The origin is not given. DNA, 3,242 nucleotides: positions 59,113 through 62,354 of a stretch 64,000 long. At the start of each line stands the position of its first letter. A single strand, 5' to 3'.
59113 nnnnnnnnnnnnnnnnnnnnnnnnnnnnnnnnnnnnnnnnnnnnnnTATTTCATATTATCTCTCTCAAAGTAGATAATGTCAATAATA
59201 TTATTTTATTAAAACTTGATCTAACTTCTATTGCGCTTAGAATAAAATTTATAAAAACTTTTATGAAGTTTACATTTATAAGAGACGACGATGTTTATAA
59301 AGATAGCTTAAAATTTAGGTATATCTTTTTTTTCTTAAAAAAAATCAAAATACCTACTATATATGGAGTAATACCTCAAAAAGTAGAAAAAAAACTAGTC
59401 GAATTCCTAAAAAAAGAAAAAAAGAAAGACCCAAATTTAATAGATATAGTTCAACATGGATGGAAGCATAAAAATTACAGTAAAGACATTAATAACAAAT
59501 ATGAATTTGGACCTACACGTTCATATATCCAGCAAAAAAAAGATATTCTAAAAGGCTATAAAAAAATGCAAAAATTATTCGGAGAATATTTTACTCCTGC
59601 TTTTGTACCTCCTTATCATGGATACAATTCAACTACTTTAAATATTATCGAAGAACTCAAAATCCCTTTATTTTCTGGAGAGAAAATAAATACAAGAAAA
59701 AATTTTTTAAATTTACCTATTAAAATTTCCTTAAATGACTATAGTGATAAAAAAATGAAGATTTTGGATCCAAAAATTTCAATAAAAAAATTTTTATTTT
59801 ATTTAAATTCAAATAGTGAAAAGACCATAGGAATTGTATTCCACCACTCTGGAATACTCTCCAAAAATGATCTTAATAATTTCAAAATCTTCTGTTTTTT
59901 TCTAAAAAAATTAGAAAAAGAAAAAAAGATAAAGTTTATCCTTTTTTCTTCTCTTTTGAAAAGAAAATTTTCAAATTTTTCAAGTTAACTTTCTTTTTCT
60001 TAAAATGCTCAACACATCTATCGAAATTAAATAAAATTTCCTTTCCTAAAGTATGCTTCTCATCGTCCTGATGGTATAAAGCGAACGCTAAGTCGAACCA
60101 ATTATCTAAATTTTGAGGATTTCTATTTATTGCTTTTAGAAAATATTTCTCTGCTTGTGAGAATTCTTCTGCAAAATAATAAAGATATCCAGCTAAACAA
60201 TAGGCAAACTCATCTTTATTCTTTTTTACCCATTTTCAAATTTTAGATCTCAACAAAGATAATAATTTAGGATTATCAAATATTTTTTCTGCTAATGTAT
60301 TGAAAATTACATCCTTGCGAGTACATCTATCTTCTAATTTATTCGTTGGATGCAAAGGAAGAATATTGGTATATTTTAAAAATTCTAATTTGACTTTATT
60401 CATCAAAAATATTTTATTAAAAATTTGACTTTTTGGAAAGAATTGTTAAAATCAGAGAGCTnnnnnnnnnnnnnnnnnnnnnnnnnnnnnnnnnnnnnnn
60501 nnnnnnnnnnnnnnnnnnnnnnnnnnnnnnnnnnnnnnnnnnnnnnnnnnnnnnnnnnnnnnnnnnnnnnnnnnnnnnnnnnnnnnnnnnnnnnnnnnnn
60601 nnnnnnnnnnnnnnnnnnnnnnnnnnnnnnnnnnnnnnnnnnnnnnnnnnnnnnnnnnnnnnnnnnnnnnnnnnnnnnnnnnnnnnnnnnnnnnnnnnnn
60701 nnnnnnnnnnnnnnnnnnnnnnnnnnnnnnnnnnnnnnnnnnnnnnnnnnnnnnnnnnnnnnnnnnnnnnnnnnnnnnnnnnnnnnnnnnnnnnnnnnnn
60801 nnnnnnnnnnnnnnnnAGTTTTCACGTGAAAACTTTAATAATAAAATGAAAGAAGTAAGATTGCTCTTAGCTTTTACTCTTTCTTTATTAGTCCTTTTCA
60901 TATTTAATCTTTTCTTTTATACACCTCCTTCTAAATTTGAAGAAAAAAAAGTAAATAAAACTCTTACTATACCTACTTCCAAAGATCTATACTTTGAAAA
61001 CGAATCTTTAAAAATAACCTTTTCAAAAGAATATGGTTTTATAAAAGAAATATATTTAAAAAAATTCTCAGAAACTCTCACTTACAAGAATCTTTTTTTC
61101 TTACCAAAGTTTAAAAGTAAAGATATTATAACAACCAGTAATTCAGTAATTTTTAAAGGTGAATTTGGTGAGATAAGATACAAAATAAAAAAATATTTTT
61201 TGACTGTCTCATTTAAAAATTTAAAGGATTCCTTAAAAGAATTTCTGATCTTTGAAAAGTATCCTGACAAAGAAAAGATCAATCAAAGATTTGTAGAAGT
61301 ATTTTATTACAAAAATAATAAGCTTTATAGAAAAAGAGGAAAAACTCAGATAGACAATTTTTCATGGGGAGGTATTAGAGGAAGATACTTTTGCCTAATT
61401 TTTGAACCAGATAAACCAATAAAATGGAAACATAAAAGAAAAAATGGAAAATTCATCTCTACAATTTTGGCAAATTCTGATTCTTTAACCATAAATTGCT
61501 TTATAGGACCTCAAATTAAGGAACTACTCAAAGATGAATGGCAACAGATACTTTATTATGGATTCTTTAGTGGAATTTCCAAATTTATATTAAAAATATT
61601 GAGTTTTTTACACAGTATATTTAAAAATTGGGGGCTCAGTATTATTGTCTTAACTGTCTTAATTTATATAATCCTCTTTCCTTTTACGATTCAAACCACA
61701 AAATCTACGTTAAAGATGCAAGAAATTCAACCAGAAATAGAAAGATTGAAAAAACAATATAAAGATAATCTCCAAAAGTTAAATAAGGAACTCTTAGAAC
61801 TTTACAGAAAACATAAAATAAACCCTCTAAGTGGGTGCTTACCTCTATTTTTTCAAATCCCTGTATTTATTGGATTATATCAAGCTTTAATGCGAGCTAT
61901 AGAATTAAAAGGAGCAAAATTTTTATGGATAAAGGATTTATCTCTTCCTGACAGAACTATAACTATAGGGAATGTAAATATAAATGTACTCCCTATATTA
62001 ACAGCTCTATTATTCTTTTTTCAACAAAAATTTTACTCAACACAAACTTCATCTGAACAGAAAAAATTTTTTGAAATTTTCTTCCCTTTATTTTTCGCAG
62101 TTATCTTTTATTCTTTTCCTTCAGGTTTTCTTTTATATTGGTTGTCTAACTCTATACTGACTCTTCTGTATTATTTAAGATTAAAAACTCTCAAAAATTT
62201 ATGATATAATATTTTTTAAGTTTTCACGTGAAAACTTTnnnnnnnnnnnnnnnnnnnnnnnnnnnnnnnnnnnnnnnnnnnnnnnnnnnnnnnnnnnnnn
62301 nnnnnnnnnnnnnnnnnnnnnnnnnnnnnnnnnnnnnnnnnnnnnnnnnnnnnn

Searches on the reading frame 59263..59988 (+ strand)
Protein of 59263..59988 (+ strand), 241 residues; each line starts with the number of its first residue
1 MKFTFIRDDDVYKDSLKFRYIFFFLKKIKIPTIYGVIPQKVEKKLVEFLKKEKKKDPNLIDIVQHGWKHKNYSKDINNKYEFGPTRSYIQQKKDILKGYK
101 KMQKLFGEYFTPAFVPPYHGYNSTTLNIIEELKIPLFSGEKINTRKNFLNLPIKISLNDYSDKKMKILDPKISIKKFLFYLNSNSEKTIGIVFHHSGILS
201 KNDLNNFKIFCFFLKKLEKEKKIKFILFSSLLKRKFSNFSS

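Call 6: search_protein_families(library=pfam, proteins=[window:59263-59988:+], max_evalue=0.01)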
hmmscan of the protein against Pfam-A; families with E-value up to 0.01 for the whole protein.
window:59263-59988:+ (241 aa): 2 families
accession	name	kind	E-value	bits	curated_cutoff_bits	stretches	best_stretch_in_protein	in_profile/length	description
PF10096.14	DUF2334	-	1.5e-11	44.7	26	1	6-196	4-189/203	Uncharacterized protein conserved in bacteria (DUF2334)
PF01522.26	Polysacc_deac_1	-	2e-08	34.7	23.1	1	17-134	20-121/124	Polysaccharide deacetylase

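Call 9: search_protein_families(library=ncbifam, proteins=[window:59263-59988:+], max_evalue=0.01)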
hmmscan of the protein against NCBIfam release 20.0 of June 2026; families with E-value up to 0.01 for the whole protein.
window:59263-59988:+ (241 aa): 0 families

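Call 46: search_protein_families(library=padloc, proteins=[window:59263-59988:+], max_evalue=0.01)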
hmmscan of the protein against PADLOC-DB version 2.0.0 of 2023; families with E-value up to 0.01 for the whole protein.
window:59263-59988:+ (241 aa): 0 families

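Call 84: search_solved_structures(query=window:59263-59988:+, max_evalue=0.01)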
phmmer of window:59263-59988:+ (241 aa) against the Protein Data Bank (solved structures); distinct sequences matched with E-value up to 0.01: 0.

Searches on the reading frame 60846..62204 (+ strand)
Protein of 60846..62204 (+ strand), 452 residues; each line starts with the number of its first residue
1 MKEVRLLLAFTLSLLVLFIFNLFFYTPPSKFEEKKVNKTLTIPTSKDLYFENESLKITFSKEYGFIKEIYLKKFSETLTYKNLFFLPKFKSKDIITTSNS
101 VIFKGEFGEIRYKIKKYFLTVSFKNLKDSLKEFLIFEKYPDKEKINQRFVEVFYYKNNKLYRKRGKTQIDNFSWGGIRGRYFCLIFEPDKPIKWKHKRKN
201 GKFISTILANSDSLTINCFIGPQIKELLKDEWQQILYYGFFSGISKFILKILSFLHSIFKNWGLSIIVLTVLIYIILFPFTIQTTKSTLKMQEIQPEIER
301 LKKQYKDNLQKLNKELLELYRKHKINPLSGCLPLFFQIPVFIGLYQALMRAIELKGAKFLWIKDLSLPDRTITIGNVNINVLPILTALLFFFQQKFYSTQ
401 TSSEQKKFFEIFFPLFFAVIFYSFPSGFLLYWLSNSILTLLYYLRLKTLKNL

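Call 6: search_protein_families(library=pfam, proteins=[window:60846-62204:+], max_evalue=0.01)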
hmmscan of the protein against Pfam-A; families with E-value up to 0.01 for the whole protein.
window:60846-62204:+ (452 aa): 2 families
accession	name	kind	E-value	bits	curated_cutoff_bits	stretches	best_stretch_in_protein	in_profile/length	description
PF02096.25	60KD_IMP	-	2.9e-52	177.4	35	1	262-441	1-156/163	60Kd inner membrane protein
PF14849.12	YidC_periplas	-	0.0051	17.2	24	0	174-250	190-282/283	YidC periplasmic domain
